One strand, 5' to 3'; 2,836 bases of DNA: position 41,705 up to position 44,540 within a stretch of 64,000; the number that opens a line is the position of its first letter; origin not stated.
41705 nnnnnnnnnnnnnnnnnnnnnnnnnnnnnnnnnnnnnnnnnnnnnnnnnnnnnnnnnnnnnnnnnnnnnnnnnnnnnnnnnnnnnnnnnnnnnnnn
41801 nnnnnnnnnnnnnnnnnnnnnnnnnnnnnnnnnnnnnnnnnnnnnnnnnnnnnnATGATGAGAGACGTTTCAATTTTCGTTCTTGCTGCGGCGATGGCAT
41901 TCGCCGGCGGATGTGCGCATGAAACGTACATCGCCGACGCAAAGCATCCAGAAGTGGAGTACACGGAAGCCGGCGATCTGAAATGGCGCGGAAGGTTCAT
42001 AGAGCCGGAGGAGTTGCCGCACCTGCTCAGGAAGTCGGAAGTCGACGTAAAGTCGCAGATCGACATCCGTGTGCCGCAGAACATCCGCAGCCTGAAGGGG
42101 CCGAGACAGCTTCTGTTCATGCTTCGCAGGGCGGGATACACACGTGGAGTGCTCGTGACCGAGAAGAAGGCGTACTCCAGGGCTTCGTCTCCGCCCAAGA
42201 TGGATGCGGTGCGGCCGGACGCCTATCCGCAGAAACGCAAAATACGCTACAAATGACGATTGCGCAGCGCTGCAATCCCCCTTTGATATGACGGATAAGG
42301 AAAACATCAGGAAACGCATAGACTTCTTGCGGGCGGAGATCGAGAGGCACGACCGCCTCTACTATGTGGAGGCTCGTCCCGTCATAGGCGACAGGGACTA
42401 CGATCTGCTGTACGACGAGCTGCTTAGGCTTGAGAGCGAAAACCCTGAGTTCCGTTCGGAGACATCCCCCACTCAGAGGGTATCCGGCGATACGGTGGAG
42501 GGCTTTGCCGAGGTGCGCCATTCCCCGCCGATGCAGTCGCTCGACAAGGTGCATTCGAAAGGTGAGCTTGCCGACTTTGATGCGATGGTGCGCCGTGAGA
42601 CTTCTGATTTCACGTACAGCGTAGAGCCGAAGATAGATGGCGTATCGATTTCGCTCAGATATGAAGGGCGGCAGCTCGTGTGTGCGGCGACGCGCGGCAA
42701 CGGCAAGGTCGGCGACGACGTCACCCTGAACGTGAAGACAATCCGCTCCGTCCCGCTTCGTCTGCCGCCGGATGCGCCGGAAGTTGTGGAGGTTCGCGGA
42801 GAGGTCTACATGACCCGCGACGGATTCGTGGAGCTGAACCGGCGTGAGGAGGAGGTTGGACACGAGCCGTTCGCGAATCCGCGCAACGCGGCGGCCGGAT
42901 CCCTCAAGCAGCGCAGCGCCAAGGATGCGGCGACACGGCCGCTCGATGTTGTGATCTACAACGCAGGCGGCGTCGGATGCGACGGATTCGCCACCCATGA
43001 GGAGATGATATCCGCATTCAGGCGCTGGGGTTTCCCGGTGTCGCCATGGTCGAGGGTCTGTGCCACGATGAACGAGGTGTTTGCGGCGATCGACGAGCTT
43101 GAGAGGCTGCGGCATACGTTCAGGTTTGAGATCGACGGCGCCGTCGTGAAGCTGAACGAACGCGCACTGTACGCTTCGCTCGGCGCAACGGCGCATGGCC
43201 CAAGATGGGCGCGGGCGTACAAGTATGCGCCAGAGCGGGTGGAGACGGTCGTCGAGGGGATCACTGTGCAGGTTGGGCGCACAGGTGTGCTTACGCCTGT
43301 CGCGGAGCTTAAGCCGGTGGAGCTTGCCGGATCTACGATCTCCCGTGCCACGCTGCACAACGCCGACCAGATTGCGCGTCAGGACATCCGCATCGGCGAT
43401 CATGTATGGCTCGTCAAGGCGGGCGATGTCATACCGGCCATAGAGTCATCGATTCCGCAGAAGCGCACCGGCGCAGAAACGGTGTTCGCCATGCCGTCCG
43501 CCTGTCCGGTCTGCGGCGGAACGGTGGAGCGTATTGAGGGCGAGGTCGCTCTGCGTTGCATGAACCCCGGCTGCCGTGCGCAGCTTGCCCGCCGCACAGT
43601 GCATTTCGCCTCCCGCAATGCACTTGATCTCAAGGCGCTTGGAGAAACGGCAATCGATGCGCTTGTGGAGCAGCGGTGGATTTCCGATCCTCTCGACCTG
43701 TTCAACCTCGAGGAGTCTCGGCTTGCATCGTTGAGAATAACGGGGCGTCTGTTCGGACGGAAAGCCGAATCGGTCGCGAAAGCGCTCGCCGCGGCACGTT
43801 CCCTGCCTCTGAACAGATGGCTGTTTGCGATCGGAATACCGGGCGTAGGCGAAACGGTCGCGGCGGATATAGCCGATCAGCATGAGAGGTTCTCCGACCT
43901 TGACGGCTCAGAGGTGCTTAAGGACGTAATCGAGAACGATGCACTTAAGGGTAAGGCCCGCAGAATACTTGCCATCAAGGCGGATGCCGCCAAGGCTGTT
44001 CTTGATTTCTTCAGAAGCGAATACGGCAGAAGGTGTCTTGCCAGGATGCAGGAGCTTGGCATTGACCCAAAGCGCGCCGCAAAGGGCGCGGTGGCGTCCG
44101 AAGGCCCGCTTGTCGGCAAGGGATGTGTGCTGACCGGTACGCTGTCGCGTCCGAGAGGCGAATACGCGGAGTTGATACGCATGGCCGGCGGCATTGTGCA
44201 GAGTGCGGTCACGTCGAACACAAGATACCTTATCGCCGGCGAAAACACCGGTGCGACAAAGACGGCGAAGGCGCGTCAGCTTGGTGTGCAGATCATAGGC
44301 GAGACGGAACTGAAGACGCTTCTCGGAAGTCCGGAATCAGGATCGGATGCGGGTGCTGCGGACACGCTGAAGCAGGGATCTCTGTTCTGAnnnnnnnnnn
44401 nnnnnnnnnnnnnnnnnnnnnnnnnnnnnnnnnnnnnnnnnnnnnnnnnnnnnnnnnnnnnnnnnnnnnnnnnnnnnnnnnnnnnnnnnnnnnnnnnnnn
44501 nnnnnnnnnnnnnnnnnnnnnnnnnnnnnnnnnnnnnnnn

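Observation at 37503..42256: tadC fused into an FHA-PEGA-TlyA-ExbD-like operon: possible Kil-like contact or secretion apparatus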

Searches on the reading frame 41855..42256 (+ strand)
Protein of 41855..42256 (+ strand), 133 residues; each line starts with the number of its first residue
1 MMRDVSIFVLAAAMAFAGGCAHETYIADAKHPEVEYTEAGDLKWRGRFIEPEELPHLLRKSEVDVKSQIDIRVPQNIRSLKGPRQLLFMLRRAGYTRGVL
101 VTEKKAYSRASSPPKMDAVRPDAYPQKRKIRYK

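Call 3: search_protein_families(library=pfam, proteins=[window:41855-42256:+], max_evalue=0.01)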
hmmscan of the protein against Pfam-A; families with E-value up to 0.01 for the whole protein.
window:41855-42256:+ (133 aa): 0 families

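Call 4: search_protein_families(library=ncbifam, proteins=[window:41855-42256:+], max_evalue=0.01)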
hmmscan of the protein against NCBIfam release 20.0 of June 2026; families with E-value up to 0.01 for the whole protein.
window:41855-42256:+ (133 aa): 0 families

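Call 81: search_solved_structures(query=A5, max_evalue=10, show_alignments=2)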
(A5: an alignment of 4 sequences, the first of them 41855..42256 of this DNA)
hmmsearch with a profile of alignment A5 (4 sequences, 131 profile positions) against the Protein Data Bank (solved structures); distinct sequences matched with E-value up to 10: 0.

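Call 82: search_protein_families(library=pfam, proteins=[window:41855-42256:+], max_evalue=10)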
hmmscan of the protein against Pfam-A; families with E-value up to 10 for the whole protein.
window:41855-42256:+ (133 aa): 0 families

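Call 85: predict_structure(protein=window:41855-42256:+)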
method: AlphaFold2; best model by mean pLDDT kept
length: 133 residues; sequences in the alignment: 1
mean_pLDDT: 42.1   pTM: 0.27
mean pLDDT of the five models: 42.1, 38.9, 37.4, 34.0, 31.2
residues with pLDDT >= 90: 0; 70-90: 0; 50-70: 27; < 50: 106
segments of 3 or more residues with pLDDT < 50: 1-43, 55-70, 74-79, 81-83, 96-99, 101-116, 118-129, 131-133
pLDDT, mean of each block of 10 residues (from residue 1): 31 33 38 42 51 46 41 44 53 51 38 40 40 40
secondary structure, 60 per line:
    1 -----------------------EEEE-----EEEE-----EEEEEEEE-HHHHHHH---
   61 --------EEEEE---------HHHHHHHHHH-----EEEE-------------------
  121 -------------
elements in order: E24-27 E33-36 E42-49 H51-57 E69-73 H83-92 E98-101

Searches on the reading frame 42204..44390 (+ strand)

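Call 3: search_protein_families(library=pfam, proteins=[window:42204-44390:+], max_evalue=0.01)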
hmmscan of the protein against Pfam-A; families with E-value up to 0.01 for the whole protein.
window:42204-44390:+ (728 aa): 7 families
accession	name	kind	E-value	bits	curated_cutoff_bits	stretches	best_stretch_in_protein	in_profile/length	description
PF01653.23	DNA_ligase_aden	-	4.1e-80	269.4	27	1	100-344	3-253/253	NAD-dependent DNA ligase adenylation domain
PF03120.22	DNA_ligase_OB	-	4.7e-33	113.3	32.9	1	347-424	1-78/79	NAD-dependent DNA ligase OB-fold domain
PF03119.21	DNA_ligase_ZBD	-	7.5e-10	39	25.8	1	434-459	2-27/27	NAD-dependent DNA ligase C4 zinc finger domain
PF00533.33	BRCT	-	8.8e-08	32.7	21.3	1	635-706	5-77/78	BRCA1 C Terminus (BRCT) domain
PF22745.1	Nlig-Ia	-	0.00014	22.9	27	1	36-83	3-50/92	DNA ligase-like, N-terminal NAD+-binding domain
PF12826.13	HHH_2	-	0.0024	18.5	27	0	539-566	2-29/64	Helix-hairpin-helix motif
PF09297.16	Zn_ribbon_NUD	-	0.0099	16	24.8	1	434-459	6-29/32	NADH pyrophosphatase zinc ribbon domain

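Call 4: search_protein_families(library=ncbifam, proteins=[window:42204-44390:+], max_evalue=0.01)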
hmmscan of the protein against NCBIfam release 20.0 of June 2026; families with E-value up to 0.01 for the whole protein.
window:42204-44390:+ (728 aa): 8 families
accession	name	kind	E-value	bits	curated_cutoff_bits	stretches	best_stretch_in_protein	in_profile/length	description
NF005932.1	PRK07956.1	equivalog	3.2e-209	696.7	369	1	38-706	2-663/664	NAD-dependent DNA ligase LigA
TIGR00575.1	dnlj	equivalog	5.2e-206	686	444.45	1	42-703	1-652/652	NAD-dependent DNA ligase LigA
NF010931.0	PRK14351.1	equivalog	2.3e-176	588.3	1051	1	25-709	22-684/692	NAD-dependent DNA ligase LigA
NF010930.0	PRK14350.1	equivalog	1.3e-111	374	652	1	33-707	3-665/669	NAD-dependent DNA ligase LigA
NF005987.0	PRK08097.1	equivalog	3e-56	191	498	1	31-562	26-513/562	NAD-dependent DNA ligase LigB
NF004719.0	PRK06063.1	equivalog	9.4e-05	21.5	389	1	628-716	225-315/331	DEDDh family exonuclease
NF047932.1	antiphage_GapS2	exception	0.00021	21.6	330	1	642-698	128-187/189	anti-phage protein GapS2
NF004844.0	PRK06195.1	equivalog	0.0015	18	373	1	622-682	207-268/309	DNA polymerase III subunit epsilon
